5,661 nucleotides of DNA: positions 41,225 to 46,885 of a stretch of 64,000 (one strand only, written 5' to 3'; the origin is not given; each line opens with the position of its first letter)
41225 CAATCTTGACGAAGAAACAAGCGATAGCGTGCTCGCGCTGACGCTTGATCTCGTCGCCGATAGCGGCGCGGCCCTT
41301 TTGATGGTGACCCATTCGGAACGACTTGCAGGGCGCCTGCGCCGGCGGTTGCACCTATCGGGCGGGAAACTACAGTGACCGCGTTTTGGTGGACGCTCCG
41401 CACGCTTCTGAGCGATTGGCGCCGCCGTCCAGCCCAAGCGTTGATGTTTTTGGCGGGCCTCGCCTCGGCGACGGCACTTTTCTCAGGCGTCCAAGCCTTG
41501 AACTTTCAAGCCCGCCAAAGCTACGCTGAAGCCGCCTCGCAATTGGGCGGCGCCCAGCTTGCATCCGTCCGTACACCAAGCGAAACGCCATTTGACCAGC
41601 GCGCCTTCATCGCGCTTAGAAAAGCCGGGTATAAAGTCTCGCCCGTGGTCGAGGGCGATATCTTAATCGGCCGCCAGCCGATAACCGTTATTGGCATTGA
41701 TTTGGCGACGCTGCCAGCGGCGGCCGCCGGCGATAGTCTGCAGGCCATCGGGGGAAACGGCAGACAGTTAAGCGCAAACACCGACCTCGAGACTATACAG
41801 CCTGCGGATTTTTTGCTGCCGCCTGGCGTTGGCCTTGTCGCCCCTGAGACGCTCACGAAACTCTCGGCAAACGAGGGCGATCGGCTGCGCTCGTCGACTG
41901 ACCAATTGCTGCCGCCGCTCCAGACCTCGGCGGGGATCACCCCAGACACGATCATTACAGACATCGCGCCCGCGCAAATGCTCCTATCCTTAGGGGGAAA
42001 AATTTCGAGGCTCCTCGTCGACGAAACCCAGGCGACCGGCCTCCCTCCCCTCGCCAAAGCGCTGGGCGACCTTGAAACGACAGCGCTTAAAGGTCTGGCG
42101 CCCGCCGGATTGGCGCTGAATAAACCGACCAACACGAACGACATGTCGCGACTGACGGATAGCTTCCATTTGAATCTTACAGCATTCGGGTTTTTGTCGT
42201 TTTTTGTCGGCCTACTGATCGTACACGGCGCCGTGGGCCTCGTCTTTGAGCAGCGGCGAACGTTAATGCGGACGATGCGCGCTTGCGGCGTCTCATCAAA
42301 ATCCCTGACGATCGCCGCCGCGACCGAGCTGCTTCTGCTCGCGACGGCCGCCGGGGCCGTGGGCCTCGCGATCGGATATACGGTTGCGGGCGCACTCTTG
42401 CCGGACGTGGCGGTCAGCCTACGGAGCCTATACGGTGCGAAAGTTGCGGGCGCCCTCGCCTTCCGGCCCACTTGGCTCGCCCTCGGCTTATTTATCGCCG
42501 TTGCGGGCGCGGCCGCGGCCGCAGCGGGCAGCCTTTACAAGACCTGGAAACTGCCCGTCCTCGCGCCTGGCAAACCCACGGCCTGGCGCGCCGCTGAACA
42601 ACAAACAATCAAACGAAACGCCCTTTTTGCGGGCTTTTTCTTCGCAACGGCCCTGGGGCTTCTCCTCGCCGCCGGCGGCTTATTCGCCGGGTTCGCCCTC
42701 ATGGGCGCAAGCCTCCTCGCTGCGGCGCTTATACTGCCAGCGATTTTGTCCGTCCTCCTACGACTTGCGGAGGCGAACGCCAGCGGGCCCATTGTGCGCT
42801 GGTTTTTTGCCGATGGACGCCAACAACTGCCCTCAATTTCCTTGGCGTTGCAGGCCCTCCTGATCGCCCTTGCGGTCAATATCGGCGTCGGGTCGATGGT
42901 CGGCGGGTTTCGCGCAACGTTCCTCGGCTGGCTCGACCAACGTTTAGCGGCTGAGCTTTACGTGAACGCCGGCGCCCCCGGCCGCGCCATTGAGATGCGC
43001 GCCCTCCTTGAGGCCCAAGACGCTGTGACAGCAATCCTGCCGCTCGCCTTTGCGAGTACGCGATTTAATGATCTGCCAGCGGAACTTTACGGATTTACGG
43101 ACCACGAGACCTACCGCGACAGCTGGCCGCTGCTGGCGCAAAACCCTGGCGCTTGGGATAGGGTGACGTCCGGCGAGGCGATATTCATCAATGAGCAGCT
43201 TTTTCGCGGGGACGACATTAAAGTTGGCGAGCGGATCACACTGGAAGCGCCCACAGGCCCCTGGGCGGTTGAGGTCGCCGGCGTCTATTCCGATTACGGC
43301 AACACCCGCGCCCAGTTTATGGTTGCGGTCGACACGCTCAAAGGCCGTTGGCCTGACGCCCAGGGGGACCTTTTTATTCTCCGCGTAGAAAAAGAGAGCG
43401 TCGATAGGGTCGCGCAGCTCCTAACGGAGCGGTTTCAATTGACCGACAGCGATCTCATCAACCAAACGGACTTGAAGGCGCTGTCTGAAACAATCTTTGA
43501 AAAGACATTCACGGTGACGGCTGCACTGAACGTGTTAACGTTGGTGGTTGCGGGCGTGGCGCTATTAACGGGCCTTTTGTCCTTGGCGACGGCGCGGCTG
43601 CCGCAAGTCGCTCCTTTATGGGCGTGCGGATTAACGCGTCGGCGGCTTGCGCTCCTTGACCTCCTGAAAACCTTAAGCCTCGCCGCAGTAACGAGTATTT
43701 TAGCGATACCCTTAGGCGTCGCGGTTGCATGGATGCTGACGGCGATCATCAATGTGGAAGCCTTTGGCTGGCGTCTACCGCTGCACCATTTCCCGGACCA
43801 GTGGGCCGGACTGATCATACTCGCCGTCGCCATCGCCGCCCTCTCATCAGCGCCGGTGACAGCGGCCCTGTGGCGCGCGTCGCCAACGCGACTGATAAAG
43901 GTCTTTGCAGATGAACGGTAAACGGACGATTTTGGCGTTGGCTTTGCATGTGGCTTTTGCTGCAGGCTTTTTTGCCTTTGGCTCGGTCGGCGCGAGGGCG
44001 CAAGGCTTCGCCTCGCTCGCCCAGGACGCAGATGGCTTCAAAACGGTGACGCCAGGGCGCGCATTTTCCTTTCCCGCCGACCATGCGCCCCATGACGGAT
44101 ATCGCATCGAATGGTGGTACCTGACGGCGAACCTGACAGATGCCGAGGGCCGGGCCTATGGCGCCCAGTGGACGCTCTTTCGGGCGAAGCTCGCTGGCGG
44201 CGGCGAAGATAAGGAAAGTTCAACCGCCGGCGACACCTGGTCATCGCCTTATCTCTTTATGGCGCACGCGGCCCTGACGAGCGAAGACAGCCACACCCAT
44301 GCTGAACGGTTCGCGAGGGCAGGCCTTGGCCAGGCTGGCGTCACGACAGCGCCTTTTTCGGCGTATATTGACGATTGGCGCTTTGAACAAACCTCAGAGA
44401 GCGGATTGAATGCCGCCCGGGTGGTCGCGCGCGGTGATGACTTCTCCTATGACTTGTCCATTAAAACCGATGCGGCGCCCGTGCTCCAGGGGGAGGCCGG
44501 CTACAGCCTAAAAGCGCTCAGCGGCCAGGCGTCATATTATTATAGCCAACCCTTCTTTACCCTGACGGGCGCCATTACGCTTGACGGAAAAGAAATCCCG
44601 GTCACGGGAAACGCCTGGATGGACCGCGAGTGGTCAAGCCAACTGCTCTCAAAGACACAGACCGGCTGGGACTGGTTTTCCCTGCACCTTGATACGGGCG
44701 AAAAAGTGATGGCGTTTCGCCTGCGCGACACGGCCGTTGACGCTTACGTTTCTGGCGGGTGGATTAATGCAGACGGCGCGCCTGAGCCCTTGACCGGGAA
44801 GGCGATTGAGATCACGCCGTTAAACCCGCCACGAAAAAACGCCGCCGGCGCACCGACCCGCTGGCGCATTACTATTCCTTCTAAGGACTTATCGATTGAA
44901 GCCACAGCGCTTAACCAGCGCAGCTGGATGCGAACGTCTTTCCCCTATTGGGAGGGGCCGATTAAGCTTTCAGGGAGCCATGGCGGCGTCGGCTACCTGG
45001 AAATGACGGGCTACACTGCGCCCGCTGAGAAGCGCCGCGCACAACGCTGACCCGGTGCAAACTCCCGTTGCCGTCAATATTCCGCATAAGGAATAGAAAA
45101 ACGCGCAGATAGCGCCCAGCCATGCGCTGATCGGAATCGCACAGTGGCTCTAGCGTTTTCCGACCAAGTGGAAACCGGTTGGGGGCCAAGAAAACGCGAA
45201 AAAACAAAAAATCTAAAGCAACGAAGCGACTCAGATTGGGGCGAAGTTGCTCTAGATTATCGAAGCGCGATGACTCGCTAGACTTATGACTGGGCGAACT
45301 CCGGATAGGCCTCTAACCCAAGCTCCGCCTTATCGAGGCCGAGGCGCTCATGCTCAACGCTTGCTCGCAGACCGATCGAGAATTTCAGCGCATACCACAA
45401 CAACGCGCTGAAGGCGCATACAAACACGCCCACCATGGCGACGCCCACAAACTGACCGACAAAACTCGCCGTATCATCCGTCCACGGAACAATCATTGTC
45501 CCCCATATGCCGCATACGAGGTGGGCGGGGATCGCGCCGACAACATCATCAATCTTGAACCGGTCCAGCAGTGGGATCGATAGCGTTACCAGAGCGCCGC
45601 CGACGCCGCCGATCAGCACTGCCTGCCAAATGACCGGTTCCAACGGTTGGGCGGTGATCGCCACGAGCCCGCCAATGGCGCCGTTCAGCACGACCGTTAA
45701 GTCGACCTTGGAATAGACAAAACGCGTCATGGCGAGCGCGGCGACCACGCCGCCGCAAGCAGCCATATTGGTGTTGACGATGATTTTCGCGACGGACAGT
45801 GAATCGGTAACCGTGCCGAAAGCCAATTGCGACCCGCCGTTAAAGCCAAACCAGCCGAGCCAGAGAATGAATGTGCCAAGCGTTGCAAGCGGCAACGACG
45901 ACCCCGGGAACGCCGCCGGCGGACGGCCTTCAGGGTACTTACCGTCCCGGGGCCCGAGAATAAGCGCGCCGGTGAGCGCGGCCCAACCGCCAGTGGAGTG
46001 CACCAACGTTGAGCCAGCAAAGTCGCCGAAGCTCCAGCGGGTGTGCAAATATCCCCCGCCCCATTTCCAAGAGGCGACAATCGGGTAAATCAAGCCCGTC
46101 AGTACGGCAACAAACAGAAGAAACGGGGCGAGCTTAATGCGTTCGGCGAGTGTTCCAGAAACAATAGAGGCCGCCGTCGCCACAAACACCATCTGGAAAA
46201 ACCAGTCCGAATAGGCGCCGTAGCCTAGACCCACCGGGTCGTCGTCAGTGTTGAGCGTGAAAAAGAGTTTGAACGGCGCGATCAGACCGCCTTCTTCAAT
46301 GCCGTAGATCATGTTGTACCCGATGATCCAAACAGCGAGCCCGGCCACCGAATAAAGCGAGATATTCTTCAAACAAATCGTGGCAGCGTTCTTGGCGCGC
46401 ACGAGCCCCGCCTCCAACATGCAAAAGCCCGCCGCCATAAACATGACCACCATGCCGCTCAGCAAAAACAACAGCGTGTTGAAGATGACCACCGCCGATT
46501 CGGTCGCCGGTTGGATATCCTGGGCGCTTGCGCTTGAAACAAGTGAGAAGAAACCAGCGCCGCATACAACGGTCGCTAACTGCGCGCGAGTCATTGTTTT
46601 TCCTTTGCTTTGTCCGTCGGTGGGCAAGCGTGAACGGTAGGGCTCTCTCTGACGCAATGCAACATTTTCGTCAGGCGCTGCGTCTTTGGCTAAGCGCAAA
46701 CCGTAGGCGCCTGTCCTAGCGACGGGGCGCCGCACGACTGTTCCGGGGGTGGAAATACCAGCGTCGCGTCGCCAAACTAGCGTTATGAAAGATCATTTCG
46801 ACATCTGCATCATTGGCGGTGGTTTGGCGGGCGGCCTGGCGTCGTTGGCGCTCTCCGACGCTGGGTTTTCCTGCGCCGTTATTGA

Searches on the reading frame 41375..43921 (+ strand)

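Call 17: search_protein_families(library=ncbifam, proteins=[window:41375-43921:+], max_evalue=0.00001)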
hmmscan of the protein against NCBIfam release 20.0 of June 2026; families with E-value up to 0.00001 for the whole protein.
window:41375-43921:+ (848 aa): 0 families

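Call 61: search_protein_families(library=pfam, proteins=[window:41375-43921:+], max_evalue=0.0001)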
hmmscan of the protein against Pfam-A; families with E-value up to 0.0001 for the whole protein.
window:41375-43921:+ (848 aa): 2 families
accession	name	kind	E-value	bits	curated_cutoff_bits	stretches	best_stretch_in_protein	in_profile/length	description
PF02687.27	FtsX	-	1.8e-13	51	25.5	2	270-387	2-114/120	FtsX-like permease C-terminal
PF12704.14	MacB_PCD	-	2.1e-07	31.9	27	1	490-684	3-205/207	MacB-like periplasmic core domain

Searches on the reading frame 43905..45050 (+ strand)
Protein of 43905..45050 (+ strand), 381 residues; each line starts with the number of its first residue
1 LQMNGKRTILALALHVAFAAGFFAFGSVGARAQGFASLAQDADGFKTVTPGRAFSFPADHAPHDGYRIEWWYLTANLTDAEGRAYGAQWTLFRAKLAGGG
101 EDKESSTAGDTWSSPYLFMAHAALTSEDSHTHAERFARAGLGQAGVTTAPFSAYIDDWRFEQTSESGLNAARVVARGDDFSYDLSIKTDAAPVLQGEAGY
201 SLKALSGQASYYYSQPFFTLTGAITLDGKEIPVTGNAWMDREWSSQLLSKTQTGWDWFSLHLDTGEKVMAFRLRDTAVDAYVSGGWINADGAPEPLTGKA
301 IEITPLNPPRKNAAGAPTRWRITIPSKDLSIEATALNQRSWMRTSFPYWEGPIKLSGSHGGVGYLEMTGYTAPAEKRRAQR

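Call 61: search_protein_families(library=pfam, proteins=[window:43905-45050:+], max_evalue=0.0001)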
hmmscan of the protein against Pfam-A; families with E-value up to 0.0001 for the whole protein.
window:43905-45050:+ (381 aa): 2 families
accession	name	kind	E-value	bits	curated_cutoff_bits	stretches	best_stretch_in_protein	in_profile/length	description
PF07143.17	CrtC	-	1.9e-56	191.8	22.5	1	68-245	1-168/168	CrtC N-terminal lipocalin domain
PF17186.10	Lipocalin_9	-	4.6e-38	130.8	26.2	1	248-370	1-131/131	Lipocalin-like domain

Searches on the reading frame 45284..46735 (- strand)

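Call 17: search_protein_families(library=ncbifam, proteins=[window:45284-46735:-], max_evalue=0.00001)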
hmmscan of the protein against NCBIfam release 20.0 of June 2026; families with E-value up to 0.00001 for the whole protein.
window:45284-46735:- (483 aa): 3 families
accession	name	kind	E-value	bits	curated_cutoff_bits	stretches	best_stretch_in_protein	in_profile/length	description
TIGR03644.1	marine_trans_1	hypoth_equivalog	6.4e-167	555.4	514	1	84-480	2-404/404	probable ammonium transporter, marine subtype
TIGR00836.1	amt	subfamily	2.2e-98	329.8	343.3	1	88-477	3-406/406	ammonium transporter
NF007947.0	PRK10666.1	equivalog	6.8e-36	124.1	657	1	86-477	31-426/428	ammonium transporter AmtB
